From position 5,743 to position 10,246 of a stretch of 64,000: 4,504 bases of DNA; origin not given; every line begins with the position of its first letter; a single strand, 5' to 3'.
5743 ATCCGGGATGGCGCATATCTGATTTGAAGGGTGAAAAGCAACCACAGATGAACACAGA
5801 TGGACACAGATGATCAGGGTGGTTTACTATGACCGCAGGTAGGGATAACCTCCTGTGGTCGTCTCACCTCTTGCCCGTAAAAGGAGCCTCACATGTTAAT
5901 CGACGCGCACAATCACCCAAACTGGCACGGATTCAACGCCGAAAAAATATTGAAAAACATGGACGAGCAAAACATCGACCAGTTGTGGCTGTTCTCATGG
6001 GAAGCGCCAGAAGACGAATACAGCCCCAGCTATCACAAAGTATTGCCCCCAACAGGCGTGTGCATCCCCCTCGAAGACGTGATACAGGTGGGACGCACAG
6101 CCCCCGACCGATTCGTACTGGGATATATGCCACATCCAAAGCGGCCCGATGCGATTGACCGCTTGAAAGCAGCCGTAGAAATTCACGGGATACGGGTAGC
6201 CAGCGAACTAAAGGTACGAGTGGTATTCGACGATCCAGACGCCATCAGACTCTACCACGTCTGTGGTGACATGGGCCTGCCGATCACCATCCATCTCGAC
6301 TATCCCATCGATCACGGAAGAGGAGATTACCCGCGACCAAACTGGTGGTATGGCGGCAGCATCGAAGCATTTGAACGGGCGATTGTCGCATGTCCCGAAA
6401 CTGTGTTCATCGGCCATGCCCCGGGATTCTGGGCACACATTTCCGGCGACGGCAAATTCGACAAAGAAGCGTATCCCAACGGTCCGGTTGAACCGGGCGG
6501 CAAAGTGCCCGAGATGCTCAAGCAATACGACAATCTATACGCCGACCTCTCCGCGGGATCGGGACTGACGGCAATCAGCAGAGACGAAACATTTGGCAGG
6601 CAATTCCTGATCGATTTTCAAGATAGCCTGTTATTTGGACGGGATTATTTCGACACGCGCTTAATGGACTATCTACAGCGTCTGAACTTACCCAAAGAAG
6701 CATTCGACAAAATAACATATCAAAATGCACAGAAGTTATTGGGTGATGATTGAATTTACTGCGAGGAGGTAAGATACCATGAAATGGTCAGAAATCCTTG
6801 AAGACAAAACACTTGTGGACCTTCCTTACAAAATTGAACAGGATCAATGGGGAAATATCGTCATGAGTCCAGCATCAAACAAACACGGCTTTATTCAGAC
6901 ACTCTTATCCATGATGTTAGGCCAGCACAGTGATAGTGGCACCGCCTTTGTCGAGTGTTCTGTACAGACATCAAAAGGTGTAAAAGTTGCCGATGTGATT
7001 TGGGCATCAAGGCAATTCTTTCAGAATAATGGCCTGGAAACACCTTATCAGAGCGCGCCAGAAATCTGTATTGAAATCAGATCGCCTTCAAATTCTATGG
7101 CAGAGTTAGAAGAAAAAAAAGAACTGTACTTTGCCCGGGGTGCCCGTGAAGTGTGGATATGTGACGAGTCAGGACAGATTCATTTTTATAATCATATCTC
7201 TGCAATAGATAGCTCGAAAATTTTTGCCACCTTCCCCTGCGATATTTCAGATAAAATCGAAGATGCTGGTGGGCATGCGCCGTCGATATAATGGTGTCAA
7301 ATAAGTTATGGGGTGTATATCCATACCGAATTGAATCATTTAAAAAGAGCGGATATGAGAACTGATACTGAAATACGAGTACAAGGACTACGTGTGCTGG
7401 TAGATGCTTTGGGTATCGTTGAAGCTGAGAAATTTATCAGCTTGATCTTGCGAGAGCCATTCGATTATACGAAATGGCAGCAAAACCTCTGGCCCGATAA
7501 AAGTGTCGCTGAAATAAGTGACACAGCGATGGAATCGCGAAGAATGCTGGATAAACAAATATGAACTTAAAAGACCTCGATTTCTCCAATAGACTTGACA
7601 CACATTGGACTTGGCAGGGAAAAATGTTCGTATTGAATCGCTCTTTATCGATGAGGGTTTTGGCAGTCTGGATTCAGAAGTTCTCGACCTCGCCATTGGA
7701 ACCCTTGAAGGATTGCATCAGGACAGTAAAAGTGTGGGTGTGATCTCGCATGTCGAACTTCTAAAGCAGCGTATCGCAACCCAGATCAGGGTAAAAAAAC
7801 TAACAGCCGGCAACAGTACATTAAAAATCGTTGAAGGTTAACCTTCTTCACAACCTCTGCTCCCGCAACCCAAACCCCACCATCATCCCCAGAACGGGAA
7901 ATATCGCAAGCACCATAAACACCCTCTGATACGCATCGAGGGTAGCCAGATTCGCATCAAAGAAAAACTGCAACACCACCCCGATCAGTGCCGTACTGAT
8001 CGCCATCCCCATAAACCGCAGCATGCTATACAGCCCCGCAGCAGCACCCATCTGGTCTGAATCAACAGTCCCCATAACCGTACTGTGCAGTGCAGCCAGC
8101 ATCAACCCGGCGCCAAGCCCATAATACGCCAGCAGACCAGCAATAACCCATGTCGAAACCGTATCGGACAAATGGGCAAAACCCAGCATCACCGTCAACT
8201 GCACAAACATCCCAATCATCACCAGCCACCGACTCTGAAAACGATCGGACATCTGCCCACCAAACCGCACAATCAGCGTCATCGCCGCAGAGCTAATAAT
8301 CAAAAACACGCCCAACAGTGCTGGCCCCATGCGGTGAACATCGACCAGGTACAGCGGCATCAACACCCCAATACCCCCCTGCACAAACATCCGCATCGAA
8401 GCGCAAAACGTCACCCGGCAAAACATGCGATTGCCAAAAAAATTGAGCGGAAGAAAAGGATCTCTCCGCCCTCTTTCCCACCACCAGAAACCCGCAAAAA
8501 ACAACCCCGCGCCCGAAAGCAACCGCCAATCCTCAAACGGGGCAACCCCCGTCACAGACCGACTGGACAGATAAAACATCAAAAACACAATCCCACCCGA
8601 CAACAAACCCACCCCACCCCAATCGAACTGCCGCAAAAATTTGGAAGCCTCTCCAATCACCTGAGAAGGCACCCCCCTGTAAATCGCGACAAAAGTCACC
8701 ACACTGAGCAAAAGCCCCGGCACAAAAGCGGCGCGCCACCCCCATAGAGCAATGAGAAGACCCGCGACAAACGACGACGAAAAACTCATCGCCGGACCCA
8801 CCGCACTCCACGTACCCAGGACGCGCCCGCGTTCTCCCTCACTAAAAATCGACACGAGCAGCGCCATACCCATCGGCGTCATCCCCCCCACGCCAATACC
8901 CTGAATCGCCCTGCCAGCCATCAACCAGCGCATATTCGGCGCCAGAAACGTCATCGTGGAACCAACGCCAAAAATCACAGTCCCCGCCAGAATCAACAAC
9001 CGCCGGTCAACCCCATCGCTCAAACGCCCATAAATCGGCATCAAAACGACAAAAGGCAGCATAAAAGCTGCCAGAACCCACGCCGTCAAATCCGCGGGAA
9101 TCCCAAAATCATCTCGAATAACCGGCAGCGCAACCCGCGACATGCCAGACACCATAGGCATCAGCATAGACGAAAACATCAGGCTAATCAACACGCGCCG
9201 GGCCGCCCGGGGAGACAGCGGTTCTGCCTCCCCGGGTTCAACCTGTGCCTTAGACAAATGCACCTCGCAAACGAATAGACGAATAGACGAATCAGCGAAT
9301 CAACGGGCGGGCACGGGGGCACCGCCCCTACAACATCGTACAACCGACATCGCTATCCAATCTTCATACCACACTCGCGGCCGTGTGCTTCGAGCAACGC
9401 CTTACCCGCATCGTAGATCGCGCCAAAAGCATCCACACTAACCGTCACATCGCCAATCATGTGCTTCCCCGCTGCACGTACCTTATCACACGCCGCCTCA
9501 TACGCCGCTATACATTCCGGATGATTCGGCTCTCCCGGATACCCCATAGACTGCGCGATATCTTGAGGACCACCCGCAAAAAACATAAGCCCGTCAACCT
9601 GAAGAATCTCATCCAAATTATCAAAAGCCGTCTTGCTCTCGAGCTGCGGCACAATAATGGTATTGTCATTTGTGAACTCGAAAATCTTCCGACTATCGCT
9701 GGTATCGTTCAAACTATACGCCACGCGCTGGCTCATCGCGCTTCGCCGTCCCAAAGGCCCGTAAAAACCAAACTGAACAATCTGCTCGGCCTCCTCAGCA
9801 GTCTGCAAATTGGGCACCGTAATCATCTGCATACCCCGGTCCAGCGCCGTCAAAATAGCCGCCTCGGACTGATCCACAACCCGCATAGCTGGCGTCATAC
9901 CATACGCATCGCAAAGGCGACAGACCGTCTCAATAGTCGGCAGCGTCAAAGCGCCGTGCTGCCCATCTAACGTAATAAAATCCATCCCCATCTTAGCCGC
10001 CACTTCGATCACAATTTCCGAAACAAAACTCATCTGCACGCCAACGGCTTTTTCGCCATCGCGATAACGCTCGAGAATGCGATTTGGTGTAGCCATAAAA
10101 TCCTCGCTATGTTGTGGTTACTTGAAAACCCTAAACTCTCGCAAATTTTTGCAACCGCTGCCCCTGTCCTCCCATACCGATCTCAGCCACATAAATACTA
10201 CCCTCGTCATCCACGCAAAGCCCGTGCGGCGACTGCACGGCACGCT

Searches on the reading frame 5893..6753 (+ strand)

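Call 5: search_protein_families(library=pfam, proteins=[window:5893-6753:+])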
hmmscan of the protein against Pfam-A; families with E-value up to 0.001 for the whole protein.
window:5893-6753:+ (286 aa): 1 family
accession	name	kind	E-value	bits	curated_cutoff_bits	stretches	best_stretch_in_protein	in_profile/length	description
PF04909.20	Amidohydro_2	-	2.4e-12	47.6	26.4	1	3-284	1-288/289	Amidohydrolase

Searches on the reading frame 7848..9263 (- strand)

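Call 5: search_protein_families(library=pfam, proteins=[window:7848-9263:-])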
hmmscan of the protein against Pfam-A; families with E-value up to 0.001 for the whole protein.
window:7848-9263:- (471 aa): 2 families
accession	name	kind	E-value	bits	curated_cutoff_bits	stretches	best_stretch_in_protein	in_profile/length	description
PF07690.21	MFS_1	-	2.3e-46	158.8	33.4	1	28-423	1-346/347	Major Facilitator Superfamily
PF05977.19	MFS_3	-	0.00016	20.7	27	1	326-454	56-186/524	Transmembrane secretion effector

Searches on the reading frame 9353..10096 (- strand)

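Call 5: search_protein_families(library=pfam, proteins=[window:9353-10096:-])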
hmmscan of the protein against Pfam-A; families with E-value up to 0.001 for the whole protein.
window:9353-10096:- (247 aa): 1 family
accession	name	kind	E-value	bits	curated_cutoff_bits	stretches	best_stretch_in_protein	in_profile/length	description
PF03328.21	HpcH_HpaI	-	2.7e-26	92.7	25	1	27-232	11-206/221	HpcH/HpaI aldolase/citrate lyase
